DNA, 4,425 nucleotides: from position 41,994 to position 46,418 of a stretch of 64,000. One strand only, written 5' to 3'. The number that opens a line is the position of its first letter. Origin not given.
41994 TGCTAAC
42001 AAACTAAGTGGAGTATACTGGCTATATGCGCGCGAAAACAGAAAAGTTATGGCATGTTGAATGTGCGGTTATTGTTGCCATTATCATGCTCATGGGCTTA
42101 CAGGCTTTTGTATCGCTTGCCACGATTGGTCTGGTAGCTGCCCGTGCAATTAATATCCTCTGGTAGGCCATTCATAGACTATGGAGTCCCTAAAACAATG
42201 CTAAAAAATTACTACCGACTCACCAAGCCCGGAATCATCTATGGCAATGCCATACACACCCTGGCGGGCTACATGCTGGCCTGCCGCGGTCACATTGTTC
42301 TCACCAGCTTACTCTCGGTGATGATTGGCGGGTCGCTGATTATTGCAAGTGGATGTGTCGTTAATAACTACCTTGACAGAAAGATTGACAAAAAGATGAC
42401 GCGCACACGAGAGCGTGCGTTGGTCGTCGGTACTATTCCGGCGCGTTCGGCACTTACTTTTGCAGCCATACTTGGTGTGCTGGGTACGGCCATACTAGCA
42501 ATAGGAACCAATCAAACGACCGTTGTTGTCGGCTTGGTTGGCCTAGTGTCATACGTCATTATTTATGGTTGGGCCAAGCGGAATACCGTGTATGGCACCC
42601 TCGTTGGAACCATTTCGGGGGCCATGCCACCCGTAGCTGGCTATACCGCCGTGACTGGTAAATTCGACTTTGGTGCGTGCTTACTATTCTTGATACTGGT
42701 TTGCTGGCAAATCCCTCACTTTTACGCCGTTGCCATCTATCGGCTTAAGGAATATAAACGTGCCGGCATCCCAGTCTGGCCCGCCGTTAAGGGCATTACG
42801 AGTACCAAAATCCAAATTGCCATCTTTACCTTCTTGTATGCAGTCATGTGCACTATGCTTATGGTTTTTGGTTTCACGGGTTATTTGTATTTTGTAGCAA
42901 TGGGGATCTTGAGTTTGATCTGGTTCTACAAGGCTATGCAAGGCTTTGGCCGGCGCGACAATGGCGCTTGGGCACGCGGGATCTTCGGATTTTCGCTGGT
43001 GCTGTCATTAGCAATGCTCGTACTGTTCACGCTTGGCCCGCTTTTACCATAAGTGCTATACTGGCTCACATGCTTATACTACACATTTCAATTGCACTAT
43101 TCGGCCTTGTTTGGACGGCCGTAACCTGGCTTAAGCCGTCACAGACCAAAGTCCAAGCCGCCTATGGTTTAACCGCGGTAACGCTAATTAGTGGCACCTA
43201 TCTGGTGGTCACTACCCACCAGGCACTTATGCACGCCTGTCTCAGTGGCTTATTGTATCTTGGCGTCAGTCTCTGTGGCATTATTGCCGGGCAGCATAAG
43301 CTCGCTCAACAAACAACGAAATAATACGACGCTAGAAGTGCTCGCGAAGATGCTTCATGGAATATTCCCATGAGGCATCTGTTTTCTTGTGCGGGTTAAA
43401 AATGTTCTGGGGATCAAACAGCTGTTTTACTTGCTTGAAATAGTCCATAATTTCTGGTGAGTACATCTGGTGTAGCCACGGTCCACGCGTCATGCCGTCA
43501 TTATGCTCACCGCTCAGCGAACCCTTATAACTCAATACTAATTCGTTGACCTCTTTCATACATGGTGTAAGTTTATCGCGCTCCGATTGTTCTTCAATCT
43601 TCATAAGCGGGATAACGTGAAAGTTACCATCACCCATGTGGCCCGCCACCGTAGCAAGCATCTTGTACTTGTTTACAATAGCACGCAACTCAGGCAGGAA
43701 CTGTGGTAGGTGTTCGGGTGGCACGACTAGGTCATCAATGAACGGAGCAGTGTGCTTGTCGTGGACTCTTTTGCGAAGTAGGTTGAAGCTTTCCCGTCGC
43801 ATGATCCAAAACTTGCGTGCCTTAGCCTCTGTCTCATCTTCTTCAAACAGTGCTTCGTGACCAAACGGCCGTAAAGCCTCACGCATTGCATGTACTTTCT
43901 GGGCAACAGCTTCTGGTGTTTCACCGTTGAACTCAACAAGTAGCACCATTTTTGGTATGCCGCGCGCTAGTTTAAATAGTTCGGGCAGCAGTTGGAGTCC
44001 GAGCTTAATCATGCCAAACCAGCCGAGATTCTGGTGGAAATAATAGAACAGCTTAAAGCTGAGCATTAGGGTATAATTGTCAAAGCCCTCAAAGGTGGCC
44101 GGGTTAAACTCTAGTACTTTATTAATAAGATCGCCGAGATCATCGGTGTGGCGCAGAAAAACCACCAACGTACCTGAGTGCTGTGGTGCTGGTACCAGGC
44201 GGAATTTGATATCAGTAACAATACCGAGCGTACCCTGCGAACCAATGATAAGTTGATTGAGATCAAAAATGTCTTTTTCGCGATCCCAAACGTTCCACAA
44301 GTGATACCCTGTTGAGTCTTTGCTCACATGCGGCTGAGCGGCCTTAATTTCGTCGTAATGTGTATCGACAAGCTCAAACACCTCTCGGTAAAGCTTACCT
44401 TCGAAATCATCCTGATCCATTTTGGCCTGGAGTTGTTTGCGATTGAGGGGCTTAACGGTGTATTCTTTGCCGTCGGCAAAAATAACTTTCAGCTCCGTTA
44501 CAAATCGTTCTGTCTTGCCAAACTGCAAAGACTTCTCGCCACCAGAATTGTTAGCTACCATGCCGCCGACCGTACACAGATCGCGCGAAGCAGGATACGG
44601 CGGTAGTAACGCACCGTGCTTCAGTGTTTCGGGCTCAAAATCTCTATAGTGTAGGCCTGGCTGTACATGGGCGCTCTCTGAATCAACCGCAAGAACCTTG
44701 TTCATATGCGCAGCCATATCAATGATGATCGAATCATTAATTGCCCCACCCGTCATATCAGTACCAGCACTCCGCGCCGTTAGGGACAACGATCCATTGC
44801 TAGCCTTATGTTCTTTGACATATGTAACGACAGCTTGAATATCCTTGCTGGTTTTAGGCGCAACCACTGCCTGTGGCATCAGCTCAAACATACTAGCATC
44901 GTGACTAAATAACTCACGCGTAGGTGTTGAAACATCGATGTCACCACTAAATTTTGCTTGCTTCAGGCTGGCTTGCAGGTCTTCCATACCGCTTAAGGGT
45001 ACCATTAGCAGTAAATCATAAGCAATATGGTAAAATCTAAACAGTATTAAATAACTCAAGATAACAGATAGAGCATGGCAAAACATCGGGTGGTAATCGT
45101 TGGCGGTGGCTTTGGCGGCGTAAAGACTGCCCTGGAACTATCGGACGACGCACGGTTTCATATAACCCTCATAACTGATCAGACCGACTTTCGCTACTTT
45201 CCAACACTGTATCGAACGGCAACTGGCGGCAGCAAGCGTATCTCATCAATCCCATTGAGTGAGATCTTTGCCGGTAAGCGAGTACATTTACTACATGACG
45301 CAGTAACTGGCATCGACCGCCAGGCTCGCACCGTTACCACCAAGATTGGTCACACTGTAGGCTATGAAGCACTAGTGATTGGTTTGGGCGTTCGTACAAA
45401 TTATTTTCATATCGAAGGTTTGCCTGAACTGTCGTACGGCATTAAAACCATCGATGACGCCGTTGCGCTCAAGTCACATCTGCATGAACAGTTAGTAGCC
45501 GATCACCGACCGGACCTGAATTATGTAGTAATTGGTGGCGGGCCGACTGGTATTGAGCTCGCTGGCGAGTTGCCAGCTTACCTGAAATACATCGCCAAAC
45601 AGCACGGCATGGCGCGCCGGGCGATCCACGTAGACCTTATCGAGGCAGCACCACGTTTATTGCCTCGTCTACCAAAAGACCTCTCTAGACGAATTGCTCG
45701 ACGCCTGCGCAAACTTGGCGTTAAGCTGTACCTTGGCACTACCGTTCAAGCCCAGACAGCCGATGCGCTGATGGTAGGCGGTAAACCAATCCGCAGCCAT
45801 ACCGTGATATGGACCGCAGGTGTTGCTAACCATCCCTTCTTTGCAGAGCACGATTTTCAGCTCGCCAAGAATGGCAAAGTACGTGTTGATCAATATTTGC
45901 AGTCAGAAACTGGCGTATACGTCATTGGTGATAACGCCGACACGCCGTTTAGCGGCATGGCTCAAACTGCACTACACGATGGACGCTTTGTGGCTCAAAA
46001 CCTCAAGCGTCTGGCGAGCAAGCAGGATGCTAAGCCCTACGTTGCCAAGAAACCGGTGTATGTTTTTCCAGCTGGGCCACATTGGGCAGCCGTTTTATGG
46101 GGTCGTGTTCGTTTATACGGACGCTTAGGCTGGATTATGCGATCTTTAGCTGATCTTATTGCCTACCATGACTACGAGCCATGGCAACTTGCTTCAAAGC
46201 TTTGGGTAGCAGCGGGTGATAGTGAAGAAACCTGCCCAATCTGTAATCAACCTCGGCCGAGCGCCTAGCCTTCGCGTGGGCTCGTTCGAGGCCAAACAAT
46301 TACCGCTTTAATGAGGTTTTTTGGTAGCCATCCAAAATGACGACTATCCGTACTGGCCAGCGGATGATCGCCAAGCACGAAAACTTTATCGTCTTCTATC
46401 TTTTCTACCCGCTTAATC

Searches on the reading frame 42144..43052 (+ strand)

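Call 62: search_protein_families(library=pfam, proteins=[window:42144-43052:+], max_evalue=0.001)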
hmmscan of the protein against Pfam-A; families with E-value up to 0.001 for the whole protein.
window:42144-43052:+ (302 aa): 1 family
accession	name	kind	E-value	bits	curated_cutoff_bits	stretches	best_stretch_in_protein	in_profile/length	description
PF01040.23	UbiA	-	5.9e-57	193.3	34.2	1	37-280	3-244/250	UbiA prenyltransferase family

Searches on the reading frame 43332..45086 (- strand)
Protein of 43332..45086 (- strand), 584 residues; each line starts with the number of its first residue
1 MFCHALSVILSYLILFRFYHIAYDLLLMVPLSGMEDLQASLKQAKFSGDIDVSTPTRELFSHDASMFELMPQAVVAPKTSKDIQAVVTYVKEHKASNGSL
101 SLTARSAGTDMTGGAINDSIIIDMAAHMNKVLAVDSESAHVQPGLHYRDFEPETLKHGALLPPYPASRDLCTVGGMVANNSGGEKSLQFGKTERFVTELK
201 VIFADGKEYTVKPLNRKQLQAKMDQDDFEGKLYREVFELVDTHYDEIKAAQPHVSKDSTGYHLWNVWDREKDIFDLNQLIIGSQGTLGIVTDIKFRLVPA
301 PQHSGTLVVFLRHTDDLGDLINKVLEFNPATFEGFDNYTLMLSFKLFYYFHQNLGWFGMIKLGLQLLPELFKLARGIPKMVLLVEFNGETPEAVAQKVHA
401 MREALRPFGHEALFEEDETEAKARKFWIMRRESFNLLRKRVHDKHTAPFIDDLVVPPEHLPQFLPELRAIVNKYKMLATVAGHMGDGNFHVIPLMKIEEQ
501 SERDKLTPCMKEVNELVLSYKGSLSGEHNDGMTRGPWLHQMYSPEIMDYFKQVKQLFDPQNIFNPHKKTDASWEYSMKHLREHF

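Call 62: search_protein_families(library=pfam, proteins=[window:43332-45086:-], max_evalue=0.001)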
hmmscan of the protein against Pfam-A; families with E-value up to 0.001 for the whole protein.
window:43332-45086:- (584 aa): 2 families
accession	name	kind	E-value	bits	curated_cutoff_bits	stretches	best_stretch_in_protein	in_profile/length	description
PF02913.24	FAD-oxidase_C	-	4.7e-47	161.2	21.2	1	301-567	2-247/248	FAD linked oxidases, C-terminal domain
PF01565.28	FAD_binding_4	-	1.5e-31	109.4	26.4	1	71-210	1-137/139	FAD binding domain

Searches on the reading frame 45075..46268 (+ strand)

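Call 63: search_protein_families(library=pfam, proteins=[window:45075-46268:+], max_evalue=0.001)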
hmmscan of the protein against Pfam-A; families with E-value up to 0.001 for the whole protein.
window:45075-46268:+ (397 aa): 5 families
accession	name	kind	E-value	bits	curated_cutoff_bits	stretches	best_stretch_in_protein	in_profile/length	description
PF07992.20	Pyr_redox_2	-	3e-44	152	26.1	1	5-297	2-285/291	Pyridine nucleotide-disulphide oxidoreductase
PF00070.33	Pyr_redox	-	2e-15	57.5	22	1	150-230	2-69/82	Pyridine nucleotide-disulphide oxidoreductase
PF01266.30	DAO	-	3.1e-08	34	27.9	0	5-36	1-31/353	FAD dependent oxidoreductase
PF05834.18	Lycopene_cycl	-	6.8e-05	22.5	23.4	0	151-195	3-36/380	Lycopene cyclase protein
PF13454.12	NAD_binding_9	-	0.00014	22.3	21.8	0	7-38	1-34/155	FAD-NAD(P)-binding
